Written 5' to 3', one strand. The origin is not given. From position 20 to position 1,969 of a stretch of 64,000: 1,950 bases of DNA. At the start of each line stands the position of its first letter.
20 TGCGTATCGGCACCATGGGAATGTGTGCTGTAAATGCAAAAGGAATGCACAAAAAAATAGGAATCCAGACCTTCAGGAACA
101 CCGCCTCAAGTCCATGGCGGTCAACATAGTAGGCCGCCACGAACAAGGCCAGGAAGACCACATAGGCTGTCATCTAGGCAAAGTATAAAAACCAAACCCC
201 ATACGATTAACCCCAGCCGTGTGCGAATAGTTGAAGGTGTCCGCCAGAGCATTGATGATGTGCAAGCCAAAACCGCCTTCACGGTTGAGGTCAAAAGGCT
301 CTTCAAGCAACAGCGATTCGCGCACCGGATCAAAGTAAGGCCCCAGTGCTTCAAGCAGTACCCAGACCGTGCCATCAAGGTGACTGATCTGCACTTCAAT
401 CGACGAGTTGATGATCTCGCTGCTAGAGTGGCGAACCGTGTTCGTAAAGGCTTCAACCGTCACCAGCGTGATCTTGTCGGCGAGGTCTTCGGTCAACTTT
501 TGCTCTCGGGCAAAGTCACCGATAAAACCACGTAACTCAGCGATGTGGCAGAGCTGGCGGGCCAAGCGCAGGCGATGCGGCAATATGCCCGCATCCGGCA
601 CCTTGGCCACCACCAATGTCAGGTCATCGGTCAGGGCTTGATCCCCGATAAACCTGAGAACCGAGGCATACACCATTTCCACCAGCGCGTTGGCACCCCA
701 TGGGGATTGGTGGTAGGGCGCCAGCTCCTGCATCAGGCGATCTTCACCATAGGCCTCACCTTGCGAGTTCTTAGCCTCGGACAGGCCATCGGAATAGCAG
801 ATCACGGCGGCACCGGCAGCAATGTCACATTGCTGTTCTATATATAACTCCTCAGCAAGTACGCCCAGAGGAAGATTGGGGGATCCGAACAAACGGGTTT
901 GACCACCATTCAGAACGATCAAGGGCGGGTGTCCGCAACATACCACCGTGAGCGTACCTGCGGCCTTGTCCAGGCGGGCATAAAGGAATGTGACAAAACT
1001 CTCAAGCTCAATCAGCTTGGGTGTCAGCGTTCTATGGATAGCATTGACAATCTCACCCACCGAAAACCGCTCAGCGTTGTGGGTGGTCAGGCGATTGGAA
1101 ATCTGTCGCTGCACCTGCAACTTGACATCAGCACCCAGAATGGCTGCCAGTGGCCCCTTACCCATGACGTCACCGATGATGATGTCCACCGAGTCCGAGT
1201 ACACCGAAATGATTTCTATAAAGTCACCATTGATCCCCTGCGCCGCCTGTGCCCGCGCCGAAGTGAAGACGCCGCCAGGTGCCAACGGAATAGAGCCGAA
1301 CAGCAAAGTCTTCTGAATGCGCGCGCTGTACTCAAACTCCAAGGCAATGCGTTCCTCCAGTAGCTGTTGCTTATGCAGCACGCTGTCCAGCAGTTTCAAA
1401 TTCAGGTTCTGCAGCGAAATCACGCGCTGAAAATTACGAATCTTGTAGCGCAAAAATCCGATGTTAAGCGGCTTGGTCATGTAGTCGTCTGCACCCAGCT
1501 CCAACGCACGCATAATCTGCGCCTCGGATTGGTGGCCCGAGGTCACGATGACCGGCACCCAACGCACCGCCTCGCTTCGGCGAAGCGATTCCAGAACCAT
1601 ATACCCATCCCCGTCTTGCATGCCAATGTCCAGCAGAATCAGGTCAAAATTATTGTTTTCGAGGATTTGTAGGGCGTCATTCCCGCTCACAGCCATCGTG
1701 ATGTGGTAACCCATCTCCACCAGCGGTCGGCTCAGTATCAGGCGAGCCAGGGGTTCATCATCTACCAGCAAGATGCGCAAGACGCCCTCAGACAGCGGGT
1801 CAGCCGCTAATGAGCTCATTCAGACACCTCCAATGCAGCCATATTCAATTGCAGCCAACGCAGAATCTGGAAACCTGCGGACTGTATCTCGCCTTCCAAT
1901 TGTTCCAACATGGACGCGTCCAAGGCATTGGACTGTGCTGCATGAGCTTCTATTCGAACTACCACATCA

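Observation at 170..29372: Split partner-switching / c-di-GMP circuit wrapped around an EPS locus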

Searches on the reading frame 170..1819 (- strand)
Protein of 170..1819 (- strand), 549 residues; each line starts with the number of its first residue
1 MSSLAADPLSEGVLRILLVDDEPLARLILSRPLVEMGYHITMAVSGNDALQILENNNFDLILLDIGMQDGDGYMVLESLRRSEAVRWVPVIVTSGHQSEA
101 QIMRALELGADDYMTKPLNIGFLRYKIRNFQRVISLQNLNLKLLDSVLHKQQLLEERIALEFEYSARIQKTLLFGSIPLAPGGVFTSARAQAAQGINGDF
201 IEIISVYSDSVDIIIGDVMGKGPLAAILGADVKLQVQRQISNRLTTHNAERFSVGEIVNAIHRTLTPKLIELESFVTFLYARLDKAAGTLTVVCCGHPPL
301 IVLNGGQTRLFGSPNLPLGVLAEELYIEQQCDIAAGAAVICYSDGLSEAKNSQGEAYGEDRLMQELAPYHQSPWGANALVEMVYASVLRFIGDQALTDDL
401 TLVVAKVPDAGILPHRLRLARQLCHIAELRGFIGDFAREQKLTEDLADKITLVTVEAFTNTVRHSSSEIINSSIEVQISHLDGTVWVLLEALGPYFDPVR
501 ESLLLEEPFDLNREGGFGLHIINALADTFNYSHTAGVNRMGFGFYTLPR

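Call 3: search_protein_families(library=pfam, proteins=[window:170-1819:-], max_evalue=0.01)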
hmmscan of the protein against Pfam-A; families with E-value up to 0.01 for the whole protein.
window:170-1819:- (549 aa): 5 families
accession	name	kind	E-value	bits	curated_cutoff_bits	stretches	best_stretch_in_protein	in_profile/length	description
PF07228.17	SpoIIE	-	6.5e-37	127.8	25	1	209-407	3-191/192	Stage II sporulation protein E (SpoIIE)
PF00072.30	Response_reg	-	1.5e-25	90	30.2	1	16-126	1-109/111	Response regulator receiver domain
PF13581.12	HATPase_c_2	-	1.7e-15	57.6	27.4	1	423-536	5-119/127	Histidine kinase-like ATPase domain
PF20274.4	cREC_REC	-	0.0029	18.7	27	1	17-104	3-83/88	Cyclic-phosphate processing Receiver domain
PF02518.31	HATPase_c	-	0.0047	17.8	26.4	1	448-530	4-88/111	Histidine kinase-, DNA gyrase B-, and HSP90-like ATPase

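Call 15: find_encoding_contigs(protein=window:170-1819:-, flank=10000, max_places=4)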
Protein window:170-1819:- (549 aa): 6 contigs read that carry it; 4 places shown.
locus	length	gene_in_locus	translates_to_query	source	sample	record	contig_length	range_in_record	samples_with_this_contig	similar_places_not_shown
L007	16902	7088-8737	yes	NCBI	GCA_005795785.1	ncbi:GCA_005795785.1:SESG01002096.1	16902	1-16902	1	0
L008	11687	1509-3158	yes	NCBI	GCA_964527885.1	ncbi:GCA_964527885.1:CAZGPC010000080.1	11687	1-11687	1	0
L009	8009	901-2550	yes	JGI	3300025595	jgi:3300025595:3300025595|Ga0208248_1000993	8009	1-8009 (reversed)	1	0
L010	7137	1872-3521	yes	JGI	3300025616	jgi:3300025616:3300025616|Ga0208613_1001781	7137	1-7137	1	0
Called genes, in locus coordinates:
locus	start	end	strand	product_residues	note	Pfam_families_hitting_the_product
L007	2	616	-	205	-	?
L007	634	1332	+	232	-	PF02397:Bac_transf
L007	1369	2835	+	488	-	PF00132:Hexapep (faint), PF25087:GMPPB_C (weak)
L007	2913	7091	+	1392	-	PF08448:PAS_4, PF13426:PAS_9, PF00989:PAS, PF13426:PAS_9, PF08447:PAS_3, PF12860:PAS_7, PF08447:PAS_3, PF00512:HisKA, +6 more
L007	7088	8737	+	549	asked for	PF00072:Response_reg, PF07228:SpoIIE, PF13581:HATPase_c_2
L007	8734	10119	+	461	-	PF04932:Wzy_C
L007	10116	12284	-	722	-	PF13614:AAA_31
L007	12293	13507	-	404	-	PF00535:Glycos_transf_2, PF13641:Glyco_tranf_2_3, PF13632:Glyco_trans_2_3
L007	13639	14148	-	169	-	PF00132:Hexapep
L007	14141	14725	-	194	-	-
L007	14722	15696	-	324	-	PF01757:Acyl_transf_3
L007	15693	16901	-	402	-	?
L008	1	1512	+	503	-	?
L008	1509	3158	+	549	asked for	PF00072:Response_reg, PF07228:SpoIIE, PF13581:HATPase_c_2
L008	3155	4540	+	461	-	PF04932:Wzy_C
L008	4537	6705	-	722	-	PF13614:AAA_31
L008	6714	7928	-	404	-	PF00535:Glycos_transf_2, PF13641:Glyco_tranf_2_3, PF13632:Glyco_trans_2_3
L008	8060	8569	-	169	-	PF00132:Hexapep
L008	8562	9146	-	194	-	-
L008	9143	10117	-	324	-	PF01757:Acyl_transf_3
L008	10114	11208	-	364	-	PF03808:Glyco_tran_WecG, PF01740:STAS, PF13466:STAS_2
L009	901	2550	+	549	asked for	PF00072:Response_reg, PF07228:SpoIIE, PF13581:HATPase_c_2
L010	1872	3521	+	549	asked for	PF00072:Response_reg, PF07228:SpoIIE, PF13581:HATPase_c_2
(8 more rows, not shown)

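Call 35: search_protein_families(library=pfam, proteins=[L008:10114-11208:-, L007:8734-10119:+, L007:10116-12284:-, L007:14141-14725:-], max_evalue=0.01)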
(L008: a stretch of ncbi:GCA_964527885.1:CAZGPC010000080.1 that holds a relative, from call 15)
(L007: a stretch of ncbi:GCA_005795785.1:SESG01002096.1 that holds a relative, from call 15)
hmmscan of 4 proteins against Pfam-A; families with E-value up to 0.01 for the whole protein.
L008:10114-11208:- (364 aa): 3 families
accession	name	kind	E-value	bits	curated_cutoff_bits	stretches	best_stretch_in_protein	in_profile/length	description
PF03808.19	Glyco_tran_WecG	-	2e-43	148.6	27.4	1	64-232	1-168/168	Glycosyl transferase WecG/TagA/CpsF family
PF13466.11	STAS_2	-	1.8e-10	41.3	29.2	1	280-359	1-80/80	STAS domain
PF01740.26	STAS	-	2.2e-09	37.5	22.6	1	278-361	11-96/106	STAS domain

L007:8734-10119:+ (461 aa): 1 family
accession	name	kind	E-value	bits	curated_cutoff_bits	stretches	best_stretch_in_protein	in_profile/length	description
PF04932.20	Wzy_C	-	9.5e-09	35.6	31.7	1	240-371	3-149/149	O-Antigen ligase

L007:10116-12284:- (722 aa): 4 families
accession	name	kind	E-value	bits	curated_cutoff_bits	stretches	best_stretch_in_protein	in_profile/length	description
PF13614.12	AAA_31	-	1.3e-09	38.7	27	1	501-636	4-148/177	AAA domain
PF06564.18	CBP_BcsQ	-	5.5e-05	23.2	21.3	1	503-641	6-151/234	Cellulose biosynthesis protein BcsQ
PF01656.29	CbiA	-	0.00035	21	25.4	1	509-689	9-105/125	CobQ/CobB/MinD/ParA nucleotide binding domain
PF21662.3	WipA_N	-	0.004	18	27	0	303-367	37-103/105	WipA, alpha-helical hairpin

L007:14141-14725:- (194 aa): 0 families

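Call 38: search_solved_structures(query=window:170-1819:-, max_evalue=0.001, show_alignments=3)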
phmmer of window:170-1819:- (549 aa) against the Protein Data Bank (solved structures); distinct sequences matched with E-value up to 0.001: 274 (the best 60 are shown).
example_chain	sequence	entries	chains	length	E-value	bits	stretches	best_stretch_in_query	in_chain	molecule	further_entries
3eq2_A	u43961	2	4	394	3.4e-24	88.7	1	16-348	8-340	Probable two-component response regulator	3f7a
9g85_A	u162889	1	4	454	5.5e-19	71.5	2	15-132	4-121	Response regulator PleD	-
2wb4_A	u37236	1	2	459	5.7e-19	71.4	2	15-132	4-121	DIGUANYLATE CYCLASE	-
9g86_A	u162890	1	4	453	5.9e-19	71.4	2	15-132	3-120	Response regulator PleD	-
1w25_A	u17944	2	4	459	6.2e-19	71.3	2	15-132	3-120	STALKED-CELL DIFFERENTIATION CONTROLLING PROTEIN | RESPONSE REGULATOR PLED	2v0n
1zgz_A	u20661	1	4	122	5.4e-17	64.9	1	16-130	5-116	TorCAD operon transcriptional regulatory protein torR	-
6zxc_A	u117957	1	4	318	2.8e-16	62.6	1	10-172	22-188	Putative GGDEF/response regulator receiver domain protein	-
6zxm_A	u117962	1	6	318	2.8e-16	62.6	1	10-172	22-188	Putative GGDEF/response regulator receiver domain protein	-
9xzo_A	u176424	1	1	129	1.3e-15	60.4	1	15-129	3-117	De novo protein M1X0B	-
6zxb_A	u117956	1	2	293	1.9e-15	59.8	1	15-172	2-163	Putative GGDEF/response regulator receiver domain protein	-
7qz2_A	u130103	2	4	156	2.1e-15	59.6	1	15-120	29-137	Histidine kinase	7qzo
8svz_A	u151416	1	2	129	2.5e-15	59.4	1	13-127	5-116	Two-component response regulator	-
2zwm_A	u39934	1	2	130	6.3e-15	58.1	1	15-137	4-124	Transcriptional regulatory protein yycF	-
1nxo_A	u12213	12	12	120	8.1e-15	57.7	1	15-128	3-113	DNA-binding response regulator | Response regulator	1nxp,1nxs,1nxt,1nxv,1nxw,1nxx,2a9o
6eb7_A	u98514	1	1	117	1.1e-14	57.3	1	15-128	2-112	DNA-binding response regulator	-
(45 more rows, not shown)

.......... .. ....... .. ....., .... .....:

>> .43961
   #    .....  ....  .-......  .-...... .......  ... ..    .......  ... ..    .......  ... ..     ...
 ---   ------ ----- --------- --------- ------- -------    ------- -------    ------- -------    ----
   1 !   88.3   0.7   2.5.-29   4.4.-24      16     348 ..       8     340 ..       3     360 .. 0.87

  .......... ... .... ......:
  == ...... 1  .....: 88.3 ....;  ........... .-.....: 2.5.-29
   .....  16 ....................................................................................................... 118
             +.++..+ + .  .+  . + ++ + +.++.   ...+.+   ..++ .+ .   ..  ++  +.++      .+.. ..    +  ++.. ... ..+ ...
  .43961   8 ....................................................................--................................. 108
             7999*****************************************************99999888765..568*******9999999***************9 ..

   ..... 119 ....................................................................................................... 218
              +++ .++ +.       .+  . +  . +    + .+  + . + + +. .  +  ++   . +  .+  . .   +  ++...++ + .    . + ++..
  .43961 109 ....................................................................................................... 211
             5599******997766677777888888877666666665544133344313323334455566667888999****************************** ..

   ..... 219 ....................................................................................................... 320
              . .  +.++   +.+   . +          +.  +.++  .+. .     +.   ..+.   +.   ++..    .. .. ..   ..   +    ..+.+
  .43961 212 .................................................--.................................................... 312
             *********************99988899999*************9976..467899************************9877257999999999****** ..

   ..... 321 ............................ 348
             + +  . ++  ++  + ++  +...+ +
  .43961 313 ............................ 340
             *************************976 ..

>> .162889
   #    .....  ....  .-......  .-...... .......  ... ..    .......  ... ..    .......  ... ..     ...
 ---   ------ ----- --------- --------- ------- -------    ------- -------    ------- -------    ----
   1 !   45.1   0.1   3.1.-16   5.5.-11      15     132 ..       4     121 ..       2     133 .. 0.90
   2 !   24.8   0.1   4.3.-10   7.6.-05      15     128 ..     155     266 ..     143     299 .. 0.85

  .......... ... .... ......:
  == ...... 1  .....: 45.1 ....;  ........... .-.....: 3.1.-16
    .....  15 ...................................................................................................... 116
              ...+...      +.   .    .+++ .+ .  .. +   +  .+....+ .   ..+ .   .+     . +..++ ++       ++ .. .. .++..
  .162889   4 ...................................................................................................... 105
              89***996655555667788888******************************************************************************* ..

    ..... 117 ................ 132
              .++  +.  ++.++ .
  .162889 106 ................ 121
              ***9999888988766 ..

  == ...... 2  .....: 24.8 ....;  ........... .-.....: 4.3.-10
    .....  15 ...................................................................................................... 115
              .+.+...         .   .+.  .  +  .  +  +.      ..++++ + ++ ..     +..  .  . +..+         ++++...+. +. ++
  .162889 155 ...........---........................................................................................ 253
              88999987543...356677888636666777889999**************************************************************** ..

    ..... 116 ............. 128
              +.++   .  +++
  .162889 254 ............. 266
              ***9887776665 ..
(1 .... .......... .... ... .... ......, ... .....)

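Call 40: find_homologous_proteins(query=L008:10114-11208:-, max_evalue=0.00001)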
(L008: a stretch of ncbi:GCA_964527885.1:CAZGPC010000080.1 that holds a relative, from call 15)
Query L008:10114-11208:- (364 aa): 2963 proteins with E <= 0.00001 among 5797 candidates; the best 120 are listed.
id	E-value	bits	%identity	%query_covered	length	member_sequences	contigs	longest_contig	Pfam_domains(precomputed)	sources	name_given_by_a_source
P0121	4.7e-242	820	99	100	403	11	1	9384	PF01740.27,PF03808.20,PF13466.13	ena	-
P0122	1.3e-199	681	84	100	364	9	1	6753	PF01740.27,PF03808.20,PF13466.13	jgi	jgi:N-acetylglucosaminyldiphosphoundecaprenol N-acetyl-beta-D-mannosaminyltransferase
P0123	1.6e-199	680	82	100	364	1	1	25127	PF03808.20,PF13466.13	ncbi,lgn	-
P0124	5.4e-199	679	82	100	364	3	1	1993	PF01740.27,PF03808.20,PF13466.13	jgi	jgi:N-acetylglucosaminyldiphosphoundecaprenol N-acetyl-beta-D-mannosaminyltransferase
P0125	1.2e-198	677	83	100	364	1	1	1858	PF01740.27,PF03808.20,PF13466.13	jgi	jgi:N-acetylglucosaminyldiphosphoundecaprenol N-acetyl-beta-D-mannosaminyltransferase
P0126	3.1e-195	666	81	100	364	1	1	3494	PF01740.27,PF03808.20,PF13466.13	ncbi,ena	-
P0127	1.2e-191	654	78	100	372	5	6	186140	PF01740.27,PF03808.20,PF13466.13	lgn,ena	-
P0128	1.6e-191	654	80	100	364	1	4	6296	PF01740.27,PF03808.20,PF13466.13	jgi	jgi:N-acetylglucosaminyldiphosphoundecaprenol N-acetyl-beta-D-mannosaminyltransferase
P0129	2.9e-191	653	79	100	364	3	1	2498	PF01740.27,PF03808.20,PF13466.13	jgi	-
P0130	4.2e-191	653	82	100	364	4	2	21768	PF01740.27,PF03808.20,PF13466.13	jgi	jgi:N-acetylglucosaminyldiphosphoundecaprenol N-acetyl-beta-D-mannosaminyltransferase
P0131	2.6e-190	650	78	100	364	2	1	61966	PF01740.27,PF03808.20,PF13466.13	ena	-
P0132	3.3e-190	650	79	100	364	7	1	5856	PF01740.27,PF03808.20,PF13466.13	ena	-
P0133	5.4e-190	649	79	100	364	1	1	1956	PF01740.27,PF03808.20,PF13466.13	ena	-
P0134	5.8e-190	649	78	100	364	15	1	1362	PF01740.27,PF03808.20,PF13466.13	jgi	jgi:N-acetylglucosaminyldiphosphoundecaprenol N-acetyl-beta-D-mannosaminyltransferase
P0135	4.7e-189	646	78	100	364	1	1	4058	PF01740.27,PF03808.20,PF13466.13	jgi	jgi:N-acetylglucosaminyldiphosphoundecaprenol N-acetyl-beta-D-mannosaminyltransferase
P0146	2.1e-183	627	77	100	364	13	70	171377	PF03808.20,PF13466.13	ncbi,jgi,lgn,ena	-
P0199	9.9e-116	405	52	99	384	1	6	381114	PF03808.20,PF13466.13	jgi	jgi:N-acetylglucosaminyldiphosphoundecaprenol N-acetyl-beta-D-mannosaminyltransferase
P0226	1.8e-106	374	50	99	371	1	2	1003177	PF03808.20,PF13466.13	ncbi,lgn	-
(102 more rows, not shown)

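Call 44: find_encoding_contigs(protein=P0146, flank=10000, max_places=3)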
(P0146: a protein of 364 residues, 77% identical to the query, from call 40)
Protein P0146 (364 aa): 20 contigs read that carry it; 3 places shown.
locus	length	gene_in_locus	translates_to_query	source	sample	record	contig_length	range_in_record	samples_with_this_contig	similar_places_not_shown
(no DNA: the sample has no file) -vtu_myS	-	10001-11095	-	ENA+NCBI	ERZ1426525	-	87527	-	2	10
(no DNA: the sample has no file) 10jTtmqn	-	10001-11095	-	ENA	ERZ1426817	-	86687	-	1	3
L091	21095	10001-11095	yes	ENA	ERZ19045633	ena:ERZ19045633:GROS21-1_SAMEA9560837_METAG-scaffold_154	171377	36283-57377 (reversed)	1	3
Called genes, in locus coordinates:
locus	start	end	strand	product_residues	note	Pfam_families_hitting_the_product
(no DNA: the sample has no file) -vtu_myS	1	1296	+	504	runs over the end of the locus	PF00005:ABC_tran, PF13304:AAA_21 (faint), PF00005:ABC_tran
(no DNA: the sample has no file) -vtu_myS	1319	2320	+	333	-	PF02653:BPD_transp_2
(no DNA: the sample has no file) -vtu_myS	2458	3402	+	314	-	PF00532:Peripla_BP_1, PF13377:Peripla_BP_3 (faint), PF13407:Peripla_BP_4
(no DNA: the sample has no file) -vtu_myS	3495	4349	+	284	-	PF01557:FAA_hydrolase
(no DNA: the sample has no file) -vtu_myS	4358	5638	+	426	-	PF02746:MR_MLE_N (weak), PF13378:MR_MLE_C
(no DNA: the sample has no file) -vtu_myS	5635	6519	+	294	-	PF04909:Amidohydro_2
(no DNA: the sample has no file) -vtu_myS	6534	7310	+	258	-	PF00106:adh_short, PF08659:KR, PF13561:adh_short_C2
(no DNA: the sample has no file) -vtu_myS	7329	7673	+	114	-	PF05336:rhaM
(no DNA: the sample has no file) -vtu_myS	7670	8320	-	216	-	PF05433:Rick_17kDa_Anti (weak)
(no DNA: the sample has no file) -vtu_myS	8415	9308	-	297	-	PF13432:TPR_16 (weak), PF14559:TPR_19 (weak)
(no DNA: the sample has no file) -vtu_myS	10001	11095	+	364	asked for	PF03808:Glyco_tran_WecG, PF13466:STAS_2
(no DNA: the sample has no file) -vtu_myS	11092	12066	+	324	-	PF01757:Acyl_transf_3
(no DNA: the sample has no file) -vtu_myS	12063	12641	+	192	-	-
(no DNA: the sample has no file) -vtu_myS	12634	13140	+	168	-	PF00132:Hexapep (weak)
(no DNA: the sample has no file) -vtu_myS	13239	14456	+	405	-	PF00535:Glycos_transf_2, PF13641:Glyco_tranf_2_3, PF13632:Glyco_trans_2_3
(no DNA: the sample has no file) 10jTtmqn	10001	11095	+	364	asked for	PF03808:Glyco_tran_WecG, PF13466:STAS_2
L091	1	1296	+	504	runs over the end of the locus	PF00005:ABC_tran, PF13304:AAA_21 (faint), PF00005:ABC_tran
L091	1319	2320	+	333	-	PF02653:BPD_transp_2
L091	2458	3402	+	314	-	PF00532:Peripla_BP_1, PF13377:Peripla_BP_3 (faint), PF13407:Peripla_BP_4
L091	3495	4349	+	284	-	PF01557:FAA_hydrolase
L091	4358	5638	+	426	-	PF02746:MR_MLE_N (weak), PF13378:MR_MLE_C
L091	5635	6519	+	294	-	PF04909:Amidohydro_2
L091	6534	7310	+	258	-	PF00106:adh_short, PF08659:KR, PF13561:adh_short_C2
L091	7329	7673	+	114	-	PF05336:rhaM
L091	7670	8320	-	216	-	PF05433:Rick_17kDa_Anti (weak)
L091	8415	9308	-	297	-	PF13432:TPR_16 (weak), PF14559:TPR_19 (weak)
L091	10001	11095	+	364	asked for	PF03808:Glyco_tran_WecG, PF13466:STAS_2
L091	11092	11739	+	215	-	PF01757:Acyl_transf_3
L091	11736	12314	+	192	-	-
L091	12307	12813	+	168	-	PF00132:Hexapep (weak)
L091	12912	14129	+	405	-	PF00535:Glycos_transf_2, PF13641:Glyco_tranf_2_3, PF13632:Glyco_trans_2_3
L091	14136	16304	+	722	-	PF06564:CBP_BcsQ (faint), PF13614:AAA_31 (weak)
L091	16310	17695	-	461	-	PF04932:Wzy_C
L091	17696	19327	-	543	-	PF00072:Response_reg, PF07228:SpoIIE, PF13581:HATPase_c_2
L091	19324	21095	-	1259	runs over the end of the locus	PF08448:PAS_4, PF13426:PAS_9, PF00989:PAS, PF08447:PAS_3, PF08448:PAS_4, PF13426:PAS_9, PF12860:PAS_7, PF08447:PAS_3, +6 more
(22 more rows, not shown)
